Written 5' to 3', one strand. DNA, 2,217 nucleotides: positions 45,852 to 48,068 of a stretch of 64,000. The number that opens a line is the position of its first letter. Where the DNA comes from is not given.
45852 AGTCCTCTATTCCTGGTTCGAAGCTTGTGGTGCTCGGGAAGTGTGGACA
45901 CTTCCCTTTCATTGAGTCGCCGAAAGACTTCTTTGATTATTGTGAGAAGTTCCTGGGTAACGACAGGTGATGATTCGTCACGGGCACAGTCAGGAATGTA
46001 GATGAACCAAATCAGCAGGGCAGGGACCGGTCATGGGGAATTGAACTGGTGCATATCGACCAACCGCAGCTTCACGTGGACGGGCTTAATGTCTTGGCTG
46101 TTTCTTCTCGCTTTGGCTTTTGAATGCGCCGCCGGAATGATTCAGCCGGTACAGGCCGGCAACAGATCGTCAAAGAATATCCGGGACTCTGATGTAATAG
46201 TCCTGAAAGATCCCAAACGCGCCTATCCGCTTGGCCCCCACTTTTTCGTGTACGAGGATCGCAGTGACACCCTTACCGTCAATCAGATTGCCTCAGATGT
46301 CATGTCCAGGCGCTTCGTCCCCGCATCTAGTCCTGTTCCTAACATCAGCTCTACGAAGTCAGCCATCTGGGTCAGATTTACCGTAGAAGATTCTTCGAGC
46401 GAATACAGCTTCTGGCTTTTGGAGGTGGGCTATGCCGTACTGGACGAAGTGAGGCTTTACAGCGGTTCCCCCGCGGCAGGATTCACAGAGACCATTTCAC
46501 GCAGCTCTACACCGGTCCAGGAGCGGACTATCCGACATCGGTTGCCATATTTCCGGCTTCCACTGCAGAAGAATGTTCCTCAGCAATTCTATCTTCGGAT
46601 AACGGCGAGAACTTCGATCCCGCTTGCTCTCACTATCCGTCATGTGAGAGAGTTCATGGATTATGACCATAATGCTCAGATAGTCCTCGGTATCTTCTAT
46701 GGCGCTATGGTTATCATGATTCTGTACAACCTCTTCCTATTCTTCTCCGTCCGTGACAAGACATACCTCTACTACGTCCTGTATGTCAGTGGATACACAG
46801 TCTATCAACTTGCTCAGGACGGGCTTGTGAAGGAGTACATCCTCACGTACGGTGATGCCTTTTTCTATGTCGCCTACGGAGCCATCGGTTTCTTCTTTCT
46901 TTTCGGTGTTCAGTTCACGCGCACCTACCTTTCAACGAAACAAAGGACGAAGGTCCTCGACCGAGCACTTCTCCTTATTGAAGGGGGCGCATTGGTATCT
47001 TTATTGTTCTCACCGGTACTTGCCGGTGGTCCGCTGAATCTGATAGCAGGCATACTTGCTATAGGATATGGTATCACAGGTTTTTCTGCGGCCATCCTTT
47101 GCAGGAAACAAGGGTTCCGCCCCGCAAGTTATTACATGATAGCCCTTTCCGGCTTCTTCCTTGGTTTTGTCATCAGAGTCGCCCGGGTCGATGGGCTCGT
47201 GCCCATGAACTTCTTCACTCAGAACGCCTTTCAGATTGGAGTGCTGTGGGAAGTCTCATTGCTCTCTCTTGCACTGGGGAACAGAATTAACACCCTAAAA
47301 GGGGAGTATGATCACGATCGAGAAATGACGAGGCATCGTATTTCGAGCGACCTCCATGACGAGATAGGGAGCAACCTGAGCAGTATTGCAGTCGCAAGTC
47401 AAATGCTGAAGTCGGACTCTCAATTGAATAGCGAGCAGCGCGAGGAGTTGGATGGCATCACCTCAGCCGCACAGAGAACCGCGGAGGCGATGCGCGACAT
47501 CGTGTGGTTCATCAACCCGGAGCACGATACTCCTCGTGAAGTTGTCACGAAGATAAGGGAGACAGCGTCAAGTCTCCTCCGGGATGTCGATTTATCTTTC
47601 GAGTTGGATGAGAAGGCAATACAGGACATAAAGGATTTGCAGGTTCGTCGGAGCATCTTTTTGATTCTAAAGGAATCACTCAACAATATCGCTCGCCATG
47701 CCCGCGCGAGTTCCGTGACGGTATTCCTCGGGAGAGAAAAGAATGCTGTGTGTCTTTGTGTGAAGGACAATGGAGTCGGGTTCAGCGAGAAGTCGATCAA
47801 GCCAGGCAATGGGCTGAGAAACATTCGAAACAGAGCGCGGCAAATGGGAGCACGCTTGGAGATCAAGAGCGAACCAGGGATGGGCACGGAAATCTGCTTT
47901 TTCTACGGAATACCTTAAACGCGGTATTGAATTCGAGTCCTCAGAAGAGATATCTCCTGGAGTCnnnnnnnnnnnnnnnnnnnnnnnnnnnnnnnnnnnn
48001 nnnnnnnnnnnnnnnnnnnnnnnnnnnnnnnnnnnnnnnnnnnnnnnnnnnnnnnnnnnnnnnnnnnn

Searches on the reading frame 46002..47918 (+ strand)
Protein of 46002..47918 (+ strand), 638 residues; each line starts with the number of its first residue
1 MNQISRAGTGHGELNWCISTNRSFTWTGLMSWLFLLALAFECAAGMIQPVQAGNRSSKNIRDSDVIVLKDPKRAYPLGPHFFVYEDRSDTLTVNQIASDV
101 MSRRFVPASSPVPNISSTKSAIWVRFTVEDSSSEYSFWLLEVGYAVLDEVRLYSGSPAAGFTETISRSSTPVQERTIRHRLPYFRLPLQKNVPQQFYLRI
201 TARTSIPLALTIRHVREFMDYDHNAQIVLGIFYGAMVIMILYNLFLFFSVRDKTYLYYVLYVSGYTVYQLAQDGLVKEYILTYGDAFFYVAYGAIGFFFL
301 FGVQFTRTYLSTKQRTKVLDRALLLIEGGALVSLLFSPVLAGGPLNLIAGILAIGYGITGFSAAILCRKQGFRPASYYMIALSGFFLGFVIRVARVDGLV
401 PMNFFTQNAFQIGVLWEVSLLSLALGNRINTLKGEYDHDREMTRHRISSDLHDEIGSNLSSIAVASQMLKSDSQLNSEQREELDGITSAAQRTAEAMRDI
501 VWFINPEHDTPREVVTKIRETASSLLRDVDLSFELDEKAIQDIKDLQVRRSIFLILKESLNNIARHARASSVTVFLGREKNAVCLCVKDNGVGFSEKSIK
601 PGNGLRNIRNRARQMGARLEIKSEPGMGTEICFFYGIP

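Call 7: search_protein_families(library=pfam, proteins=[window:46002-47918:+])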
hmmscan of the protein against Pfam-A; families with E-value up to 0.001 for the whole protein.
window:46002-47918:+ (638 aa): 6 families
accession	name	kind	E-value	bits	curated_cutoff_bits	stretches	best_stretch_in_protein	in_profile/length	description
PF07695.17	7TMR-DISM_7TM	-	2.2e-42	145.8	29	1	226-428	2-205/205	7TM diverse intracellular signalling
PF07696.17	7TMR-DISMED2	-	1.2e-28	100.2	22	1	78-212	1-134/136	7TMR-DISM extracellular 2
PF07730.19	HisKA_3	-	5.4e-10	40.1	24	1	444-506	2-65/68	Histidine kinase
PF02518.31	HATPase_c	-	1.4e-09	38.8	26.4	1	550-633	4-105/111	Histidine kinase-, DNA gyrase B-, and HSP90-like ATPase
PF13581.12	HATPase_c_2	-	2.5e-05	24.7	27.4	1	518-603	11-88/127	Histidine kinase-like ATPase domain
PF13589.12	HATPase_c_3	-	0.00057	20.3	25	0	557-630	8-78/137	Histidine kinase-, DNA gyrase B-, and HSP90-like ATPase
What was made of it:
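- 46002..47918 (+): Sensor histidine kinase (7TMR-DISMED2 + 7TMR-DISM_7TM + HisKA_3 + HATPase_c). Pfam, call 7.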

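Call 13: find_related_loci(query=window:46002-47915:+, collection=genome_contigs, flank=10000)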
Query window:46002-47915:+ (638 aa) in genome_contigs; peptide patterns used: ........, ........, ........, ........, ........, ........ (x = any residue, [..] = any of these).
13 stretches matched a pattern, but none encodes a relative of the query by tblastn (E <= 1e-3).
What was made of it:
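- Tried and rejected: A protein-based locus search with the kinase in genome_contigs also found nothing (call 13).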

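Call 14: find_homologous_proteins(query=window:46002-47915:+, max_evalue=1e-20)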
Query window:46002-47915:+ (638 aa): 278 proteins with E <= 1e-20 among 8000 candidates; the best 120 are listed.
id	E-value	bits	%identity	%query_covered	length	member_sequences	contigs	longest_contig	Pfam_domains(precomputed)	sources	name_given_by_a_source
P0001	0.0e+0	1437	100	100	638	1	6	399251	PF07696.18,PF13581.13,PF07730.20,PF07695.18,PF02518.32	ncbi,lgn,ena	-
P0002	1.7e-287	973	70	95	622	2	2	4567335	PF07696.18,PF07730.20,PF07695.18,PF02518.32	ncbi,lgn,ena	ncbi:MAG TPA: 7TM diverse intracellular signaling domain-containing protein [Candidatus Kryptonia ba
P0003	1.7e-236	805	61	90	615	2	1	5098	PF07696.18,PF13581.13,PF07730.20,PF07695.18,PF02518.32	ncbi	-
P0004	1.5e-216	739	54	95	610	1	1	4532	PF07696.18,PF07730.20,PF07695.18,PF02518.32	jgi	jgi:signal transduction histidine kinase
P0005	1.9e-215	735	55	95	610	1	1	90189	PF07696.18,PF07730.20,PF07695.18,PF02518.32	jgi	jgi:signal transduction histidine kinase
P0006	6.5e-133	462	38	93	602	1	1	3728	PF07696.18,PF07730.20,PF07695.18,PF02518.32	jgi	jgi:signal transduction histidine kinase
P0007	5.7e-131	456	41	89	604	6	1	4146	PF07696.18,PF13581.13,PF07730.20,PF07695.18,PF02518.32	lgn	-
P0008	1.2e-130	455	39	88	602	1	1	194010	PF07696.18,PF07730.20,PF07695.18,PF02518.32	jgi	jgi:signal transduction histidine kinase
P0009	2.1e-130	454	39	88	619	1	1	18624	PF07696.18,PF07730.20,PF07695.18,PF02518.32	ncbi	-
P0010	2.7e-130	454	39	89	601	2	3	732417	PF07696.18,PF07730.20,PF07695.18,PF02518.32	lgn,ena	-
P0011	1.9e-127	444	37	89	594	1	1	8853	PF07696.18,PF07730.20,PF07695.18,PF02518.32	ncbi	-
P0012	1.0e-120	422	38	89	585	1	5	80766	PF07696.18,PF13581.13,PF07730.20,PF07695.18,PF02518.32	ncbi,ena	-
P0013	7.0e-120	419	38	91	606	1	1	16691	PF07696.18,PF07730.20,PF07695.18,PF02518.32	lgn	-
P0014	2.8e-115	404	37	89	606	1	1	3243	PF07696.18,PF07730.20,PF07695.18,PF02518.32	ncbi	-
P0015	1.1e-114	402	38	89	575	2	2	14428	PF07696.18,PF13581.13,PF07730.20,PF07695.18,PF02518.32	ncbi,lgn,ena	-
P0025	7.8e-104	366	37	86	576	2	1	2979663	PF07696.18,PF07730.20,PF07695.18,PF02518.32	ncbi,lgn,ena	-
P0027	9.3e-101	356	33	89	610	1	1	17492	PF07696.18,PF07730.20,PF07695.18,PF02518.32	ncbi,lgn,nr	ncbi:MAG: ATP-binding protein [Bacteroidetes bacterium]|nr:ATP-binding protein [Bacteroidota bacteri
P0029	1.8e-98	349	34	88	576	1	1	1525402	PF07696.18,PF07730.20,PF07695.18,PF02518.32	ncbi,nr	ncbi:MAG: hypothetical protein IPM14_04690 [bacterium]|nr:hypothetical protein [bacterium]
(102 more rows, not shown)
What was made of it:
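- Their HK identity is 33-70% (call 14).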

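Call 15: find_encoding_contigs(protein=P0001, flank=10000, max_places=10)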
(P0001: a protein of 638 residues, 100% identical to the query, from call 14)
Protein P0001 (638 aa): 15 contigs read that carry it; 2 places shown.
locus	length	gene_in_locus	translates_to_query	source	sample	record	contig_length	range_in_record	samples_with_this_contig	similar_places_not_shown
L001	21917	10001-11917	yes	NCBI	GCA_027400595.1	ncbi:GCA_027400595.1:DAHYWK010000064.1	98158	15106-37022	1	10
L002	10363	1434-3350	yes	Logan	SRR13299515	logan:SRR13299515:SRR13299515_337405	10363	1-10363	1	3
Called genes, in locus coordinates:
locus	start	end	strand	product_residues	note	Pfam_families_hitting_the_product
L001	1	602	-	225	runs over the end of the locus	-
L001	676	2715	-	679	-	PF06480:FtsH_ext, PF06068:TIP49 (weak), PF00004:AAA, PF07728:AAA_5 (faint), PF17862:AAA_lid_3, PF01434:Peptidase_M41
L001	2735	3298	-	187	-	PF00156:Pribosyltran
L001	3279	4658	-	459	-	PF01171:ATP_bind_3, PF11734:TilS_C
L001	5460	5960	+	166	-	-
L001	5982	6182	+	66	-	-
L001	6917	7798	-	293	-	PF02517:Rce1-like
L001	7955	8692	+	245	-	-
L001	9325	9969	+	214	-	PF00561:Abhydrolase_1, PF03096:Ndr (faint), PF12146:Hydrolase_4 (weak), PF12697:Abhydrolase_6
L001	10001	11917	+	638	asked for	PF07696:7TMR-DISMED2, PF07695:7TMR-DISM_7TM, PF07730:HisKA_3, PF13581:HATPase_c_2 (weak), PF02518:HATPase_c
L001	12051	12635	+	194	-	PF00072:Response_reg, PF00196:GerE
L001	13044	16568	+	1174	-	PF14870:PSII_BNR (faint), PF15902:Sortilin-Vps10 (faint), PF18962:Por_Secre_tail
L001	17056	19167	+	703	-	PF25852:DUF6242_C (faint), PF02012:BNR (faint), PF15902:Sortilin-Vps10 (weak), PF18962:Por_Secre_tail, PF13860:FlgD_ig (weak)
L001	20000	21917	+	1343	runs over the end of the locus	PF07494:Reg_prop (faint), PF07495:Y_Y_Y, PF00512:HisKA, PF02518:HATPase_c, PF00072:Response_reg, PF12833:HTH_18, PF00165:HTH_AraC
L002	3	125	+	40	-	?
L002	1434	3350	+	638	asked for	PF07696:7TMR-DISMED2, PF07695:7TMR-DISM_7TM, PF07730:HisKA_3, PF13581:HATPase_c_2 (weak), PF02518:HATPase_c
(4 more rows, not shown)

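Call 16: find_encoding_contigs(protein=P0002, flank=10000, max_places=6)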
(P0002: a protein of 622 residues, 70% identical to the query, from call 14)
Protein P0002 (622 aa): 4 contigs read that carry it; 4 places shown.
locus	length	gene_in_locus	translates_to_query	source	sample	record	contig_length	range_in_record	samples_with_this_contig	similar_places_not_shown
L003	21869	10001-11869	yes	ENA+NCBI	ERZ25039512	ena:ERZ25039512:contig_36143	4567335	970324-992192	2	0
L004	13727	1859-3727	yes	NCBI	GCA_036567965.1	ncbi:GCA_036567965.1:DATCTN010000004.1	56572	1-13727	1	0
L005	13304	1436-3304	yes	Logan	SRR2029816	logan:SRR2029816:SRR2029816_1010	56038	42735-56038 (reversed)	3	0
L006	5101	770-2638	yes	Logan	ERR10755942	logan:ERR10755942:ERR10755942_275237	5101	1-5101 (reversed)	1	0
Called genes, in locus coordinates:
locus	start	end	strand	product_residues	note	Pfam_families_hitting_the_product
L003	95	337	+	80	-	-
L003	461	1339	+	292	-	PF08279:HTH_11 (weak), PF13280:WYL (weak), PF25583:WCX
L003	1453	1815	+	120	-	-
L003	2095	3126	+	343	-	PF07494:Reg_prop (faint)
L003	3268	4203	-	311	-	PF14352:DUF4402 (weak)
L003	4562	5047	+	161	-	-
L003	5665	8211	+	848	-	PF07581:Glug (weak), PF18962:Por_Secre_tail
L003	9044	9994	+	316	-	PF00561:Abhydrolase_1, PF12697:Abhydrolase_6, PF12146:Hydrolase_4, PF03096:Ndr (weak)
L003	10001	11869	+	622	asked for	PF07696:7TMR-DISMED2, PF07695:7TMR-DISM_7TM, PF07730:HisKA_3, PF02518:HATPase_c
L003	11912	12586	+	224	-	PF00072:Response_reg, PF00196:GerE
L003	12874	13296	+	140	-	-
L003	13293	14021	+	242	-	PF00801:PKD, PF18911:PKD_4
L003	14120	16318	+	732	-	PF14870:PSII_BNR (faint), PF02012:BNR (faint), PF15902:Sortilin-Vps10 (faint), PF13860:FlgD_ig (faint), PF18962:Por_Secre_tail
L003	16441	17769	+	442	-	PF14870:PSII_BNR (faint), PF02012:BNR (faint), PF15902:Sortilin-Vps10 (weak), PF13585:CHU_C (weak), PF18962:Por_Secre_tail (weak), PF13860:FlgD_ig (weak)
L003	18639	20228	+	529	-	PF00150:Cellulase, PF18962:Por_Secre_tail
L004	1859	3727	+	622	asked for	PF07696:7TMR-DISMED2, PF07695:7TMR-DISM_7TM, PF07730:HisKA_3, PF02518:HATPase_c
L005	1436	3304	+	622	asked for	PF07696:7TMR-DISMED2, PF07695:7TMR-DISM_7TM, PF07730:HisKA_3, PF02518:HATPase_c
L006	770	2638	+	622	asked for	PF07696:7TMR-DISMED2, PF07695:7TMR-DISM_7TM, PF07730:HisKA_3, PF02518:HATPase_c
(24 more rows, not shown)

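Call 19: find_encoding_contigs(protein=P0005, flank=10000, max_places=4)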
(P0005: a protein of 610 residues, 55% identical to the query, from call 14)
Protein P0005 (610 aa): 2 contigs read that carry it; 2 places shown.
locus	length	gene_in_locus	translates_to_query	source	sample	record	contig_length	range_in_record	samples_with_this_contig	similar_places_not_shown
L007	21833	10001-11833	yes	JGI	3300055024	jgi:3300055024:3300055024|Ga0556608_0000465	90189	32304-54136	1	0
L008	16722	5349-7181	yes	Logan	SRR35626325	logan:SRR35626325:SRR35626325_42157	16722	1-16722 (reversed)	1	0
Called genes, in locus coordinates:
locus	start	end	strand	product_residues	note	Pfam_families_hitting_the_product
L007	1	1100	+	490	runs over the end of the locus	PF07632:Sde182_NH-like, PF21027:Sde0182_C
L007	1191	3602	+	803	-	PF07944:Beta-AFase-like_GH127_cat, PF20736:Glyco_hydro127M, PF16375:DUF4986, PF20620:DUF6805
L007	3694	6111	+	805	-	PF02018:CBM_4_9, PF00331:Glyco_hydro_10, PF18962:Por_Secre_tail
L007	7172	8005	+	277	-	-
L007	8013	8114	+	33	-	-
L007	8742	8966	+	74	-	-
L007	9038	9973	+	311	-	PF00561:Abhydrolase_1, PF12146:Hydrolase_4, PF12697:Abhydrolase_6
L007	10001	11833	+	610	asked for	PF07696:7TMR-DISMED2, PF07695:7TMR-DISM_7TM, PF07730:HisKA_3, PF02518:HATPase_c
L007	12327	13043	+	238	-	PF00072:Response_reg, PF00196:GerE, PF08281:Sigma70_r4_2 (weak)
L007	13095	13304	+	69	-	-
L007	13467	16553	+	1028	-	PF01833:TIG, PF01839:FG-GAP (faint), PF12256:TcdB_toxin_midN (faint), PF13517:FG-GAP_3, PF13860:FlgD_ig (weak), PF18962:Por_Secre_tail (weak)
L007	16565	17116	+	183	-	-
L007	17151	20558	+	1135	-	PF09136:Glucodextran_B (faint), PF24575:TPR_Slam (faint), PF13428:TPR_14 (faint), PF14559:TPR_19 (faint), PF00656:Peptidase_C14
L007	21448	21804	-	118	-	PF05635:23S_rRNA_IVP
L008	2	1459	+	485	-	?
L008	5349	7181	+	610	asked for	PF07696:7TMR-DISMED2, PF07695:7TMR-DISM_7TM, PF07730:HisKA_3, PF02518:HATPase_c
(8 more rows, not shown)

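Call 20: find_encoding_contigs(protein=P0003, flank=10000, max_places=4)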
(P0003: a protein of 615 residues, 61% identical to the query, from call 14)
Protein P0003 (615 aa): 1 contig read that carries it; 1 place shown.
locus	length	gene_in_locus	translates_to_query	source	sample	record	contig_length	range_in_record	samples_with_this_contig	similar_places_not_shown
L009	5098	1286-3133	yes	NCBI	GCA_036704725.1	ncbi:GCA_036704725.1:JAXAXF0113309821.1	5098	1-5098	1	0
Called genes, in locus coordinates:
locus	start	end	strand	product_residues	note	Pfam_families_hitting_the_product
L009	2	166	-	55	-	?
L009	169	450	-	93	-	PF08666:SAF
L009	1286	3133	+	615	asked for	PF07696:7TMR-DISMED2, PF07695:7TMR-DISM_7TM, PF07730:HisKA_3, PF13581:HATPase_c_2 (weak), PF02518:HATPase_c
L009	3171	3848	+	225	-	PF00072:Response_reg, PF00196:GerE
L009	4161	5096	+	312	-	?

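Call 35: find_encoding_contigs(protein=P0010, flank=8000, max_places=2)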
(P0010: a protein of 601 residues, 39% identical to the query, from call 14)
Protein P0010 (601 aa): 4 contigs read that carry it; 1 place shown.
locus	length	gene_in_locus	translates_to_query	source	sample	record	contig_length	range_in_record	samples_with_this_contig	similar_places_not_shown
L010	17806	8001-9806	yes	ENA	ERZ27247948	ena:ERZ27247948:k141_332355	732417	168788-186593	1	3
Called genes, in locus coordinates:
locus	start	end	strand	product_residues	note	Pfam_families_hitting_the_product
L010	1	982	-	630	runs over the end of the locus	PF02085:Cytochrom_CIII (faint), PF14522:Cytochrome_C7 (faint), PF14537:Cytochrom_c3_2 (faint), PF22113:Mtrc-MtrF_II-IV_dom (faint)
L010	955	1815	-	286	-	-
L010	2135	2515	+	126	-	PF00376:MerR, PF13411:MerR_1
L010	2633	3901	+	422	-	PF00083:Sugar_tr, PF07690:MFS_1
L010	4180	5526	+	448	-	PF00034:Cytochrom_C, PF13442:Cytochrome_CBB3, PF00034:Cytochrom_C, PF13442:Cytochrome_CBB3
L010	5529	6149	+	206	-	-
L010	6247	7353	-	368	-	PF07228:SpoIIE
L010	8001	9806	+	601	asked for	PF07696:7TMR-DISMED2, PF07695:7TMR-DISM_7TM, PF07730:HisKA_3, PF02518:HATPase_c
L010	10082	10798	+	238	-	PF00072:Response_reg, PF00196:GerE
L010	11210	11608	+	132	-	-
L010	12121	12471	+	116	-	-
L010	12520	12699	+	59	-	-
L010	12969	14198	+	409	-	PF00515:TPR_1 (faint), PF07719:TPR_2 (faint), PF03783:CsgG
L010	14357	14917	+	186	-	-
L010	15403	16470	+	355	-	PF00589:Phage_integrase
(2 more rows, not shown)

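Call 36: find_encoding_contigs(protein=P0008, flank=8000, max_places=2)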
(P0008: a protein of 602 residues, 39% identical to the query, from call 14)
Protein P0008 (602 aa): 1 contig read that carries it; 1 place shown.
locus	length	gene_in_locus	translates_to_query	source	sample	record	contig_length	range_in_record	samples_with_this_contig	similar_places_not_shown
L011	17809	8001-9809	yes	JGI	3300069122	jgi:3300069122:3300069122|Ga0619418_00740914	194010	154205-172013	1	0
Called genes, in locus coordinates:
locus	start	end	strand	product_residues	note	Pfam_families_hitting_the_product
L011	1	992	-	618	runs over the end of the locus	PF14522:Cytochrome_C7 (faint), PF02085:Cytochrom_CIII (faint), PF14537:Cytochrom_c3_2 (faint), PF22113:Mtrc-MtrF_II-IV_dom (faint)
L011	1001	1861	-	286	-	-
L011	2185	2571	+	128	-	PF00376:MerR, PF13411:MerR_1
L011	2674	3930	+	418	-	PF12832:MFS_1_like (faint), PF07690:MFS_1, PF00083:Sugar_tr, PF03825:Nuc_H_symport (faint), PF07690:MFS_1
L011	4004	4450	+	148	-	-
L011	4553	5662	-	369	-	PF07228:SpoIIE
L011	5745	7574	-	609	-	-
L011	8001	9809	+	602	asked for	PF07696:7TMR-DISMED2, PF07695:7TMR-DISM_7TM, PF07730:HisKA_3, PF02518:HATPase_c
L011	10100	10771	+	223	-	PF00072:Response_reg, PF00196:GerE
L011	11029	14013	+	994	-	PF24575:TPR_Slam (faint), PF13428:TPR_14 (faint), PF14559:TPR_19 (faint), PF14561:TPR_20 (faint), PF00656:Peptidase_C14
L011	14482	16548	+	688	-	PF01833:TIG, PF01839:FG-GAP (weak), PF13517:FG-GAP_3, PF01839:FG-GAP, PF13517:FG-GAP_3, PF13517:FG-GAP_3, PF13517:FG-GAP_3, PF18962:Por_Secre_tail, +10 more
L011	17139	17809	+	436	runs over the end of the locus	PF13884:Peptidase_S74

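Call 37: find_encoding_contigs(protein=P0025, flank=8000, max_places=2)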
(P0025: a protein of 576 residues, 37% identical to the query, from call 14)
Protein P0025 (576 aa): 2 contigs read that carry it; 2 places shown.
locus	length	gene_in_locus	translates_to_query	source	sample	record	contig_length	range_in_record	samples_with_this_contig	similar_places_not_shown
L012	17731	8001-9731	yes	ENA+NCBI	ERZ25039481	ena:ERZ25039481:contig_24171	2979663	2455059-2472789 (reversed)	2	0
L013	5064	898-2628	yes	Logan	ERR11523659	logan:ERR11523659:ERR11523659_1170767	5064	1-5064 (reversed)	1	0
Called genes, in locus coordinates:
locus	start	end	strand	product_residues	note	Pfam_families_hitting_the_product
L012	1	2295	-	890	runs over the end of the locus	PF04851:ResIII, PF00270:DEAD, PF19778:RE_endonuc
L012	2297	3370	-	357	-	PF13784:Fic_N, PF02661:Fic, PF21248:SoFic-like_C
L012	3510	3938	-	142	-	-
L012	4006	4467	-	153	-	-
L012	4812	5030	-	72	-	-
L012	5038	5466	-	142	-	PF13366:PDDEXK_3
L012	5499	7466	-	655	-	PF01555:N6_N4_Mtase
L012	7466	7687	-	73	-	-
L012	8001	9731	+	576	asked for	PF07696:7TMR-DISMED2, PF07695:7TMR-DISM_7TM, PF07730:HisKA_3, PF02518:HATPase_c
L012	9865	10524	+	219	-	PF00072:Response_reg, PF00196:GerE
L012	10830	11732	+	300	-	PF18962:Por_Secre_tail (weak)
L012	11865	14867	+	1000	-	PF02012:BNR (faint), PF15902:Sortilin-Vps10 (faint), PF00041:fn3 (faint), PF24489:Ig_J_second (faint), PF25788:Ig_Rha78A_N (weak), PF18962:Por_Secre_tail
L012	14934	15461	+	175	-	-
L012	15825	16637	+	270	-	PF05359:DUF748 (faint), PF00691:OmpA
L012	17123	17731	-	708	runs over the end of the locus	PF03030:H_PPase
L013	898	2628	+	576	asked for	PF07696:7TMR-DISMED2, PF07695:7TMR-DISM_7TM, PF07730:HisKA_3, PF02518:HATPase_c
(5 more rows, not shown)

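Call 61: search_protein_families(library=ncbifam, proteins=[window:46002-47915:+])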
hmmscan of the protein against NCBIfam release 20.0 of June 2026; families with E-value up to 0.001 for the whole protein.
window:46002-47915:+ (638 aa): 9 families
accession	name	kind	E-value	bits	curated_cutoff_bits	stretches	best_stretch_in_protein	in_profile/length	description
NF008649.0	PRK11644.1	equivalog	7.8e-23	81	408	1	439-630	299-491/499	signal transduction histidine-protein kinase/phosphatase UhpB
NF052443.1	SensHisKinMctS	equivalog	8.6e-19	67.2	700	1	440-629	247-440/457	two-component system sensor histidine kinase MctS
NF052531.1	Strep_LiaS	equivalog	5.8e-18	65.2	450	1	442-631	131-321/328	envelope stress sensor histidine kinase LiaS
NF007896.0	PRK10600.1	equivalog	1e-13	50.8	578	1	444-632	391-580/598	nitrate/nitrite two-component system sensor histidine kinase NarX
NF047786.1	his_kin_MadS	equivalog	3.4e-12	46.2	500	1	443-622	230-420/434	MadS family sensor histidine kinase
NF008184.0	PRK10935.1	equivalog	4.8e-12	45.3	553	1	444-633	364-555/565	nitrate/nitrite two-component system sensor histidine kinase NarQ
NF040691.1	MtrAB_MtrB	equivalog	2.3e-07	30.2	450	1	509-598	346-434/507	MtrAB system histidine kinase MtrB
NF047322.1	HK_morpho_MacS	equivalog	2.5e-07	30.2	300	1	444-631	183-362/367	MacS family sensor histidine kinase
NF033792.0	ActS_PrrB_HisK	equivalog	4e-07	29.2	350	1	454-599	212-358/423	ActS/PrrB/RegB family redox-sensitive histidine kinase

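Call 66: list_cluster_members(proteins=[P0001, P0002, P0003, P0005, P0008, P0010, P0025])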
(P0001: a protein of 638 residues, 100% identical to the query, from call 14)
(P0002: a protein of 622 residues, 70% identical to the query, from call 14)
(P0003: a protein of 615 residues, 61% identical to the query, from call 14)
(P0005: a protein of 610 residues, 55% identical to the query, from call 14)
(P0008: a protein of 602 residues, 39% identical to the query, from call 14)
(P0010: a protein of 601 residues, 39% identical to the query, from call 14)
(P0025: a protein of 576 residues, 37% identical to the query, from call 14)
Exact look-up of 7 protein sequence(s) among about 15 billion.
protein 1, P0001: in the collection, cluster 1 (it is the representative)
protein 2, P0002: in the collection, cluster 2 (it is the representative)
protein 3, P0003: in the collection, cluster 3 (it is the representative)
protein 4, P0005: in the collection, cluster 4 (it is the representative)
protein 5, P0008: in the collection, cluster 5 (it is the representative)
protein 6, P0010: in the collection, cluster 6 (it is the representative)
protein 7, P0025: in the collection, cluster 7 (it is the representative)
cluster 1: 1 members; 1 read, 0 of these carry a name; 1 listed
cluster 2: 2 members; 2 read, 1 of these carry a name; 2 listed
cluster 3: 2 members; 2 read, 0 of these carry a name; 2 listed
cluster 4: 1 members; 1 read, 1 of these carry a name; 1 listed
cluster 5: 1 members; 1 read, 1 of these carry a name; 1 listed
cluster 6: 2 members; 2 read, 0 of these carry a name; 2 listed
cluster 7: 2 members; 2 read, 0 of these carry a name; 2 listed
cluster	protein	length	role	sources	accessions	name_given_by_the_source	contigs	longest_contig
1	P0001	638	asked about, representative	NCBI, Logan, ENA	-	-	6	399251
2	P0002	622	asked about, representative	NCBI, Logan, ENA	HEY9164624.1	MAG TPA: 7TM diverse intracellular signaling domain-containing protein [Candidatus ...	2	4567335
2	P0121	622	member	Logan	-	-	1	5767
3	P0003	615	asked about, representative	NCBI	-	-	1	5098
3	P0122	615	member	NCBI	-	-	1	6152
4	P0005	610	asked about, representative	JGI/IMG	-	signal transduction histidine kinase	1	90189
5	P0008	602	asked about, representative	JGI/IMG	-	signal transduction histidine kinase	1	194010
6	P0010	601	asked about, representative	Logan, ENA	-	-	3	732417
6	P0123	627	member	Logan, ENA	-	-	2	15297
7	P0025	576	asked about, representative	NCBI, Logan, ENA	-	-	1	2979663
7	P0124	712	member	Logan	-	-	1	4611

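Call 72: find_encoding_contigs(protein=P0029, flank=6000, max_places=1)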
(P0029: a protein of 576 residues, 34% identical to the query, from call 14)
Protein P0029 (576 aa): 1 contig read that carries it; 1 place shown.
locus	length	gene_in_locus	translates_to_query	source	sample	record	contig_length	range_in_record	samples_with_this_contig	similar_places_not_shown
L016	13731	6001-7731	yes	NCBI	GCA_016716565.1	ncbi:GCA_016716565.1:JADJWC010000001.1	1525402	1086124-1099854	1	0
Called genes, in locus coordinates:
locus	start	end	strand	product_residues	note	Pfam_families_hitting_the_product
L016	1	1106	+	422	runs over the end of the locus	PF19335:HMBD, PF25917:BSH_RND (weak), PF25919:BSH_CusB, PF25973:BSH_CzcB, PF25869:3HB_CusB, PF25954:Beta-barrel_RND_2, PF25967:RND-MFP_C (weak), PF25975:CzcB_C, +3 more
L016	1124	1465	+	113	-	PF19335:HMBD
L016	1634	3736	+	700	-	PF08282:Hydrolase_3 (faint), PF00122:E1-E2_ATPase, PF00702:Hydrolase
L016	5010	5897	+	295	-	PF00561:Abhydrolase_1, PF12146:Hydrolase_4, PF12697:Abhydrolase_6, PF03096:Ndr (weak)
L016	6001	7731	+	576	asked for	PF07696:7TMR-DISMED2, PF07695:7TMR-DISM_7TM, PF07730:HisKA_3, PF02518:HATPase_c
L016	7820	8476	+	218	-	PF00072:Response_reg, PF00196:GerE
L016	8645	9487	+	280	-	PF13585:CHU_C (weak), PF18962:Por_Secre_tail, PF13860:FlgD_ig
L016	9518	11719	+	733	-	PF13385:Laminin_G_3, PF17164:DUF5122, PF18962:Por_Secre_tail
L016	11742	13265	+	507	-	PF17164:DUF5122, PF18962:Por_Secre_tail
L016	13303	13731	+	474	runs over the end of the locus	-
